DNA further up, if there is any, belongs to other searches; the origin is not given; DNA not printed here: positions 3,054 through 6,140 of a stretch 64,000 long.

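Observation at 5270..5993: PheT carries a C-terminal AlaX-M-like editing-domain fusion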

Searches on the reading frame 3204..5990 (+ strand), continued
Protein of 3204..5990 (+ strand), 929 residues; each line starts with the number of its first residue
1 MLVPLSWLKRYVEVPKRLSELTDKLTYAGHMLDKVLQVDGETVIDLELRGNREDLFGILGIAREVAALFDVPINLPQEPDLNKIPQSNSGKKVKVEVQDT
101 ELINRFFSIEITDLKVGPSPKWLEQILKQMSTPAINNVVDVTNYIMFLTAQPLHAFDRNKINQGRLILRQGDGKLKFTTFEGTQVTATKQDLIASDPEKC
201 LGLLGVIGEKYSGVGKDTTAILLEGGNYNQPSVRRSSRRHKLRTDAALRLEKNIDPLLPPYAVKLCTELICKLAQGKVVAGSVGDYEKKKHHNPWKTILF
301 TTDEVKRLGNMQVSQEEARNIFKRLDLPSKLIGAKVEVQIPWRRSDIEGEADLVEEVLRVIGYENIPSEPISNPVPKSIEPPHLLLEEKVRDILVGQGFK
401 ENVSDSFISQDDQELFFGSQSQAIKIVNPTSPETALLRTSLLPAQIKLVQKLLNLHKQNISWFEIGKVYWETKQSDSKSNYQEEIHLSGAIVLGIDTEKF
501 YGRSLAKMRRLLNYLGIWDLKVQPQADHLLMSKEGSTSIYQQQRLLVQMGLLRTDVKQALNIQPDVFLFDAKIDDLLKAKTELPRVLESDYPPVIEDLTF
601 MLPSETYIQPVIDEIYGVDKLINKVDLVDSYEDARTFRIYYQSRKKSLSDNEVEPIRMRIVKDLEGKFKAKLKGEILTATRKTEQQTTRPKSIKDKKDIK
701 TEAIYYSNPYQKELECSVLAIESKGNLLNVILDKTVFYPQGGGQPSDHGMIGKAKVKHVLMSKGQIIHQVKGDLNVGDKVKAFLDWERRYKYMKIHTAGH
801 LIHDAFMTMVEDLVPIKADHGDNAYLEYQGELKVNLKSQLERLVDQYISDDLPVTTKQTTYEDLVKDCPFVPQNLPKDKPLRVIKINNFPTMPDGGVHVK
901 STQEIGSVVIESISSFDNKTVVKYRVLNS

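Call 28: search_protein_representatives(protein=window:3204-5990:+)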
Query: 929 residues. Proteins with E-value up to 0.001 (for the whole library): 25960; up to 1e-10: 15404; up to 1e-30: 7462. The best 150 are listed.
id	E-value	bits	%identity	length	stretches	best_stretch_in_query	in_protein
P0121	0.0e+00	2038.2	100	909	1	21-929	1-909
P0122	4.9e-224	762.8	55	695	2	1-329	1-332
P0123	3.6e-201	687.1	52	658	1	18-673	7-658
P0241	4.0e-110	385.9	36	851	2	698-927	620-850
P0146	8.9e-107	374.8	37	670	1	1-673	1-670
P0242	1.4e-106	374.1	40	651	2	1-473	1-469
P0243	2.0e-106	373.7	36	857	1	1-676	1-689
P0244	6.6e-106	371.9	34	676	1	2-671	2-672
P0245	5.7e-105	368.8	37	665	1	1-671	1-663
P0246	6.0e-104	365.4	35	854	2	4-472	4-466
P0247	1.3e-103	364.3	36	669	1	1-673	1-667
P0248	2.4e-103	363.4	39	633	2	2-471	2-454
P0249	2.9e-103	363.2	36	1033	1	1-699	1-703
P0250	2.5e-100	353.5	36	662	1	1-663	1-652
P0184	3.1e-100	353.2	36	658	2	1-491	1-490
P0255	5.1e-92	326.0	29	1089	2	4-697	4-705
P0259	1.2e-90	321.5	32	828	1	1-678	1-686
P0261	6.8e-89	315.6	38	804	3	1-331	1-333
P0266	2.8e-83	297.1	33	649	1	1-670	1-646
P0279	8.5e-79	282.2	29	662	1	2-663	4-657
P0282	2.3e-78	280.8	31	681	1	2-673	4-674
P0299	4.2e-75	270.0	34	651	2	2-476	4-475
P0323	8.0e-73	262.5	38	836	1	30-521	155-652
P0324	8.7e-73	262.3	35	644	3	689-927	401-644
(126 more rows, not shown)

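Call 29: search_protein_families(library=pfam, proteins=[P0241, P0324, P0243, P0246, P0249, P0255, P0259, P0261, P0323], max_evalue=0.001)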
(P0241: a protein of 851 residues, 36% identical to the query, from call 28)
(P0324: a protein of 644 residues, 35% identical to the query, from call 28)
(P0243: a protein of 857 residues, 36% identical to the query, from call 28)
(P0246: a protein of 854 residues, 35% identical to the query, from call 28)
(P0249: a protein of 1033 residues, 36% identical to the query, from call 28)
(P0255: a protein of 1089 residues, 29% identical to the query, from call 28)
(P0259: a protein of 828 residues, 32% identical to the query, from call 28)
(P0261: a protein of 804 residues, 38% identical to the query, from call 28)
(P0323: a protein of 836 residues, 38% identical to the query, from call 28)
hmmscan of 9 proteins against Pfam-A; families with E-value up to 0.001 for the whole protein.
P0241 (851 aa): 4 families
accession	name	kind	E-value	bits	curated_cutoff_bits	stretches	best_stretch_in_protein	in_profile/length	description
PF03483.22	B3_4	-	4.4e-39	134.3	29.3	1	101-270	3-173/174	B3/4 domain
PF03484.21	B5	-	2.8e-16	59.9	28.6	1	291-358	1-67/67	tRNA synthetase B5 domain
PF17759.6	tRNA_synthFbeta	-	2.6e-09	37.3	22.4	1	378-478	17-129/214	Phenylalanyl tRNA synthetase beta chain CLM domain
PF01411.24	tRNA-synt_2c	-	1.2e-08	34.5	30.3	1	612-710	441-551/552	tRNA synthetases class II (A)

P0324 (644 aa): 4 families
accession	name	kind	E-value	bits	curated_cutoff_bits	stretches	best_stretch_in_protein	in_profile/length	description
PF01411.24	tRNA-synt_2c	-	1.2e-14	54.2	30.3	1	410-505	449-552/552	tRNA synthetases class II (A)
PF03484.21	B5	-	3.6e-14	53.1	28.6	1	94-155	1-67/67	tRNA synthetase B5 domain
PF03483.22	B3_4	-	1e-13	51.7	29.3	1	7-74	107-174/174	B3/4 domain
PF17759.6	tRNA_synthFbeta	-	3.1e-09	37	22.4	1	180-272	22-124/214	Phenylalanyl tRNA synthetase beta chain CLM domain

P0243 (857 aa): 5 families
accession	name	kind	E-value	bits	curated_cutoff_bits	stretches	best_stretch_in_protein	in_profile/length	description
PF03483.22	B3_4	-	1.2e-52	178.5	29.3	1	102-273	4-174/174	B3/4 domain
PF17759.6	tRNA_synthFbeta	-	3.2e-35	122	22.4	1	367-580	1-214/214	Phenylalanyl tRNA synthetase beta chain CLM domain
PF03147.19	FDX-ACB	-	4.6e-18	65.9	31.1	1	597-685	1-93/94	Ferredoxin-fold anticodon binding domain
PF03484.21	B5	-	6.2e-17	62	28.6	1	296-364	1-67/67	tRNA synthetase B5 domain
PF01588.26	tRNA_bind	-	1.6e-15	57.4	27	1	733-847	1-91/96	Putative tRNA binding domain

P0246 (854 aa): 4 families
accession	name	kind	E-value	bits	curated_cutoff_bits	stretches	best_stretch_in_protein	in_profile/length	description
PF03483.22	B3_4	-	5.2e-42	143.8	29.3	1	111-274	8-173/174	B3/4 domain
PF03484.21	B5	-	2.7e-13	50.4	28.6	1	296-357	2-67/67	tRNA synthetase B5 domain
PF17759.6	tRNA_synthFbeta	-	7.6e-11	42.3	22.4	1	380-484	20-129/214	Phenylalanyl tRNA synthetase beta chain CLM domain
PF01411.24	tRNA-synt_2c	-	1e-07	31.3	30.3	1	617-712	444-550/552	tRNA synthetases class II (A)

P0249 (1033 aa): 8 families
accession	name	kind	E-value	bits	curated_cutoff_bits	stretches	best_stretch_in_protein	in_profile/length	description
PF03483.22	B3_4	-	2.6e-51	174.1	29.3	1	100-272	3-174/174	B3/4 domain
PF17759.6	tRNA_synthFbeta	-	4.4e-37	128.1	22.4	1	362-573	1-214/214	Phenylalanyl tRNA synthetase beta chain CLM domain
PF03484.21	B5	-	2.3e-16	60.1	28.6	1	294-359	2-67/67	tRNA synthetase B5 domain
PF01588.26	tRNA_bind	-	3.4e-15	56.4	27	1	701-802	1-79/96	Putative tRNA binding domain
PF03147.19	FDX-ACB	-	1.9e-11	44.7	31.1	1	590-677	1-93/94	Ferredoxin-fold anticodon binding domain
PF00702.32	Hydrolase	-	6.8e-10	40.1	26.4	1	833-1008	1-191/191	haloacid dehalogenase-like hydrolase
PF13419.12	HAD_2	-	6.4e-09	36.6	23.8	1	918-1012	81-176/178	Haloacid dehalogenase-like hydrolase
PF01409.25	tRNA-synt_2d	-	7.6e-05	22.7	19.8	1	448-572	94-218/246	tRNA synthetases class II core domain (F)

P0255 (1089 aa): 6 families
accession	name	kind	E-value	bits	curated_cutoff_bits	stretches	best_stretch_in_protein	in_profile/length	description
PF03483.22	B3_4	-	3.7e-64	215.9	29.3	1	105-277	2-174/174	B3/4 domain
PF17759.6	tRNA_synthFbeta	-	6e-31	108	22.4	1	374-575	1-214/214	Phenylalanyl tRNA synthetase beta chain CLM domain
PF03484.21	B5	-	3.4e-17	62.8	28.6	1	303-371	2-67/67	tRNA synthetase B5 domain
PF01588.26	tRNA_bind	-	1.8e-14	54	27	1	708-817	1-87/96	Putative tRNA binding domain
PF03147.19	FDX-ACB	-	9e-11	42.5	31.1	1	592-683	1-94/94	Ferredoxin-fold anticodon binding domain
PF01411.24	tRNA-synt_2c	-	5.9e-09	35.4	30.3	1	872-948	476-552/552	tRNA synthetases class II (A)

P0259 (828 aa): 5 families
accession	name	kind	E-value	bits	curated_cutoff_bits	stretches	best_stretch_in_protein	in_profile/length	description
PF03483.22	B3_4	-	4.9e-50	170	29.3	1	103-273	3-174/174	B3/4 domain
PF17759.6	tRNA_synthFbeta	-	4.4e-32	111.7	22.4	1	365-574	1-214/214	Phenylalanyl tRNA synthetase beta chain CLM domain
PF03484.21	B5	-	5.1e-17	62.3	28.6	1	297-362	3-67/67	tRNA synthetase B5 domain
PF03147.19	FDX-ACB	-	7.2e-16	58.8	31.1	1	591-681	1-94/94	Ferredoxin-fold anticodon binding domain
PF01588.26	tRNA_bind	-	3.6e-15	56.3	27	1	699-810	1-86/96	Putative tRNA binding domain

P0261 (804 aa): 4 families
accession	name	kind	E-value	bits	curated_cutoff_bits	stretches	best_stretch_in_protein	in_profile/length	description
PF03483.22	B3_4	-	2e-52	177.7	29.3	1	109-278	3-172/174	B3/4 domain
PF17759.6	tRNA_synthFbeta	-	2.2e-30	106.2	22.4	1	393-666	1-214/214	Phenylalanyl tRNA synthetase beta chain CLM domain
PF03484.21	B5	-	2.7e-17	63.2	28.6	1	300-390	1-67/67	tRNA synthetase B5 domain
PF03147.19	FDX-ACB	-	8.9e-15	55.4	31.1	1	739-801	28-93/94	Ferredoxin-fold anticodon binding domain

P0323 (836 aa): 5 families
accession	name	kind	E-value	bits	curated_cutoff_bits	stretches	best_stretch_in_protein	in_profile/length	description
PF03483.22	B3_4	-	8.1e-66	221.4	29.3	1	229-400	2-173/174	B3/4 domain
PF17759.6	tRNA_synthFbeta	-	1.3e-61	208.3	22.4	1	499-726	1-214/214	Phenylalanyl tRNA synthetase beta chain CLM domain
PF03147.19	FDX-ACB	-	1.8e-25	89.6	31.1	1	743-835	1-94/94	Ferredoxin-fold anticodon binding domain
PF03484.21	B5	-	4.7e-19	68.8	28.6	1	421-496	1-67/67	tRNA synthetase B5 domain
PF01588.26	tRNA_bind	-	1.1e-10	41.9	27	1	45-155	1-95/96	Putative tRNA binding domain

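Call 30: list_cluster_members(proteins=[P0121, P0241, P0246, P0324, P0255])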
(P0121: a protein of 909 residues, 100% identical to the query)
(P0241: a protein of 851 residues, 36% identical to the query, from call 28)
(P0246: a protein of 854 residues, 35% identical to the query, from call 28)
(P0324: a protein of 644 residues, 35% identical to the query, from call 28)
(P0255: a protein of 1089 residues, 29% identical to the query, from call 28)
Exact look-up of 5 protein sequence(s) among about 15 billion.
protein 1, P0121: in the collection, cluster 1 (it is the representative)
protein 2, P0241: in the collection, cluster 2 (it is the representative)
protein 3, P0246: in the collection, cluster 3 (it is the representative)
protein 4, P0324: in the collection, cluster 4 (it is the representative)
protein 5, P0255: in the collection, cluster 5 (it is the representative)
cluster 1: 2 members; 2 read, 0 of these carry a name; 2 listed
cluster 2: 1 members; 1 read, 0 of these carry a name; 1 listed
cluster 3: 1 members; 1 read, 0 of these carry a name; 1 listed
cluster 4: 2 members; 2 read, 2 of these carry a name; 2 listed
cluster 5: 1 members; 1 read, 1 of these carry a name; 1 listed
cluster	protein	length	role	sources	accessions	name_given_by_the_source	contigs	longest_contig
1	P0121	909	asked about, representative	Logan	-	-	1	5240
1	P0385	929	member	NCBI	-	-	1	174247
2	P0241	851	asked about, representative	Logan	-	-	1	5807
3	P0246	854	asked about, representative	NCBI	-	-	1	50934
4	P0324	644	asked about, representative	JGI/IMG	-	Ser-tRNA(Ala) deacylase AlaX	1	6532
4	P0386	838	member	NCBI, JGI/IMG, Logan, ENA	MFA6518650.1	MAG: phenylalanine--tRNA ligase beta subunit-related protein [Candidatus Shapirobacteria ...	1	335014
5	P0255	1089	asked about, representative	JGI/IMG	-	phenylalanyl-tRNA synthetase beta chain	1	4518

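Call 70: find_encoding_contigs(protein=P0282, flank=4000, max_places=2)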
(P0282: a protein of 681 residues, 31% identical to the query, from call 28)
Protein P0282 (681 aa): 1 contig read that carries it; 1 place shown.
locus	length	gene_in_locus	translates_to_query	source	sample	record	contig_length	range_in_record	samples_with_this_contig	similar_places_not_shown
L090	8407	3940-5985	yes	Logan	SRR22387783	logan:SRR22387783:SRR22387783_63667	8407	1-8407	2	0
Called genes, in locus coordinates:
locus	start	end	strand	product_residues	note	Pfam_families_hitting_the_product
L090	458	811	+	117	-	PF00453:Ribosomal_L20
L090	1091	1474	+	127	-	-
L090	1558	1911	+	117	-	-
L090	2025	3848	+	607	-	PF01411:tRNA-synt_2c, PF02912:Phe_tRNA-synt_N, PF01409:tRNA-synt_2d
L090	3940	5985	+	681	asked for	PF03483:B3_4, PF03484:B5, PF17759:tRNA_synthFbeta, PF03147:FDX-ACB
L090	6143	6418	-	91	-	-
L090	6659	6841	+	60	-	-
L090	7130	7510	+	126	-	-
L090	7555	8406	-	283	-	?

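Call 71: find_encoding_contigs(protein=P0266, flank=4000, max_places=2)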
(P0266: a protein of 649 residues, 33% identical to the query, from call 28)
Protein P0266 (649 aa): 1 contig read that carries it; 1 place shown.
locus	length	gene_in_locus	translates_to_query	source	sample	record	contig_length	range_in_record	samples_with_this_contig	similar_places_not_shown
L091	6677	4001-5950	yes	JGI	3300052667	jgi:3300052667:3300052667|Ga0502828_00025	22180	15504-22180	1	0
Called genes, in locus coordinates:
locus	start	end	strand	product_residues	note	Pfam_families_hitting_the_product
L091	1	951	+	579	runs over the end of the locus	PF07973:tRNA_SAD, PF00587:tRNA-synt_2b, PF03129:HGTP_anticodon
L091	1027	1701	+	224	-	PF01797:Y1_Tnp (weak)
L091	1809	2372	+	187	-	PF05198:IF3_N, PF00707:IF3_C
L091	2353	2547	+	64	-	PF01632:Ribosomal_L35p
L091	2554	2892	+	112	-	PF00453:Ribosomal_L20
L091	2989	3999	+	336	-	PF02912:Phe_tRNA-synt_N, PF01409:tRNA-synt_2d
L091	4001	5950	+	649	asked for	PF03483:B3_4, PF03484:B5, PF17759:tRNA_synthFbeta, PF03147:FDX-ACB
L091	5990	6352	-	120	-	-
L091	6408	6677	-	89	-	?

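Call 72: find_encoding_contigs(protein=P0279, flank=3000, max_places=1)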
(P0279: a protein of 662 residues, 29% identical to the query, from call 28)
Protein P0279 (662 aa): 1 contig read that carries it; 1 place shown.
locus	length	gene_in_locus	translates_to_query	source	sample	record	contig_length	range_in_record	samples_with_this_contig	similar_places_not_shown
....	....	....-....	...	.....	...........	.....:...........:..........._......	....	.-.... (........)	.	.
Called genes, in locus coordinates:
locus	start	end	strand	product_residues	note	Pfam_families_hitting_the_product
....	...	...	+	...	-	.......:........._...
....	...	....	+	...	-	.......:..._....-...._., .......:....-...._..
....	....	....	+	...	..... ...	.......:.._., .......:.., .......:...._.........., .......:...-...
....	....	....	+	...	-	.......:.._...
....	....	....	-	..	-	?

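Call 73: find_encoding_contigs(protein=P0299, flank=3000, max_places=1)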
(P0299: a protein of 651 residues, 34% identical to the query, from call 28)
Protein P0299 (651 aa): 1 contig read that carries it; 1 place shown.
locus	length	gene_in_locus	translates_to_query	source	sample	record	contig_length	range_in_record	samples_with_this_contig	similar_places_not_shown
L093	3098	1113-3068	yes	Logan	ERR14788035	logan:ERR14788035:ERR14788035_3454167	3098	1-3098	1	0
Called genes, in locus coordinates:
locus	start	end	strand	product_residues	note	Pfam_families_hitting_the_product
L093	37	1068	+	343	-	PF02912:Phe_tRNA-synt_N, PF01409:tRNA-synt_2d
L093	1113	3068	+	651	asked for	PF03483:B3_4, PF03484:B5, PF17759:tRNA_synthFbeta, PF03147:FDX-ACB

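Call 74: find_encoding_contigs(protein=P0128, flank=3000, max_places=1)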
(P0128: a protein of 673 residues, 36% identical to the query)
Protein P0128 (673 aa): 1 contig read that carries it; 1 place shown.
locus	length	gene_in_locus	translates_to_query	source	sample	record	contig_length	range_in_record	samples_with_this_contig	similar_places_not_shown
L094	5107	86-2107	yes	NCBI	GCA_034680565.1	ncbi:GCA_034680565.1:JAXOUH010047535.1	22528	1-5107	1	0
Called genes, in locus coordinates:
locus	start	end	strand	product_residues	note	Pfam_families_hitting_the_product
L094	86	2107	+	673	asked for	PF03483:B3_4, PF03484:B5, PF17759:tRNA_synthFbeta, PF03147:FDX-ACB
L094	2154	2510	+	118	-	-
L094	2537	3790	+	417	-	PF02441:Flavoprotein, PF09370:PEP_hydrolase (faint), PF04127:DFP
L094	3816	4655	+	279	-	PF00288:GHMP_kinases_N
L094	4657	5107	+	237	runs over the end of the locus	PF02006:PPS_PS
